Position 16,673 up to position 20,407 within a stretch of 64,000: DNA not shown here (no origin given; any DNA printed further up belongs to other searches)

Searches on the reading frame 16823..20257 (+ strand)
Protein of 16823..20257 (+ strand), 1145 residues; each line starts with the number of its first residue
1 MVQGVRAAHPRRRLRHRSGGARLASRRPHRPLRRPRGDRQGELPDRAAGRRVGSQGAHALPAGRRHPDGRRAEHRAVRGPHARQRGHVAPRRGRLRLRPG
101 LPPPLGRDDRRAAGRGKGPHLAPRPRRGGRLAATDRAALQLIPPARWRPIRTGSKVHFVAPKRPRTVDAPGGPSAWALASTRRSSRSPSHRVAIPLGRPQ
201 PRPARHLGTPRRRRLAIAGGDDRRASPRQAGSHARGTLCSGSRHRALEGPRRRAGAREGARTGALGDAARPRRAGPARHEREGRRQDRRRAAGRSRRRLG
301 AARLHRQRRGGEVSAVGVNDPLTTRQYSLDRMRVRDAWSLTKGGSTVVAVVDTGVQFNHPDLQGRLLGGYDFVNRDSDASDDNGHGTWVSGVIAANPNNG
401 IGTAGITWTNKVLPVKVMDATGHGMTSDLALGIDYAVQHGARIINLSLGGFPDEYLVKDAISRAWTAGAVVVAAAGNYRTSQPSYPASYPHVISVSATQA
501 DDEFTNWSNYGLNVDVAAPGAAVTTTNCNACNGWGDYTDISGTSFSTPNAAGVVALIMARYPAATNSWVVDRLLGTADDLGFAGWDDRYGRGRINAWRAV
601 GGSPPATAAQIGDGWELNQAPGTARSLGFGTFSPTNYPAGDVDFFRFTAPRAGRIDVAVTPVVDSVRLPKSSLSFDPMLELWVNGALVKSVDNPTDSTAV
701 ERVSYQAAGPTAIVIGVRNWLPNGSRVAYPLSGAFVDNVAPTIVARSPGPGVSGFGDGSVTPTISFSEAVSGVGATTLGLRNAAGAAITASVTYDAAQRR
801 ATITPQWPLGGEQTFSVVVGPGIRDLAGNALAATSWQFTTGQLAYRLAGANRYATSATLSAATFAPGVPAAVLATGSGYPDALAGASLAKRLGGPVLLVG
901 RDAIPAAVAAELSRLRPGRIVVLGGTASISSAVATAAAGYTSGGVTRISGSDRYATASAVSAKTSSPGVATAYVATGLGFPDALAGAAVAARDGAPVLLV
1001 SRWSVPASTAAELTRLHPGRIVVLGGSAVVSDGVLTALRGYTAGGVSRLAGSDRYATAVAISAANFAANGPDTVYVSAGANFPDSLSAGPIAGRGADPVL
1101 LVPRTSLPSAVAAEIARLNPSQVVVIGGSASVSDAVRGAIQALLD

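Call 12: search_protein_families(library=pfam, proteins=[window:16823-20257:+], max_evalue=0.001)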
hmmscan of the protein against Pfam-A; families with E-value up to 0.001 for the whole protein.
window:16823-20257:+ (1145 aa): 3 families
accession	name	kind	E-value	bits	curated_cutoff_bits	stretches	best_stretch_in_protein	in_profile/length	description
PF04122.17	CW_binding_2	-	1.9e-54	182.6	24.9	3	947-1034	1-72/73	Cell wall binding domain 2 (CWB2)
PF00082.27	Peptidase_S8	-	1.6e-53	182.4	21.8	1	345-592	3-288/288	Subtilase family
PF13205.12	Big_5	-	1.9e-13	51.5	23.6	1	737-840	1-105/105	Bacterial Ig-like domain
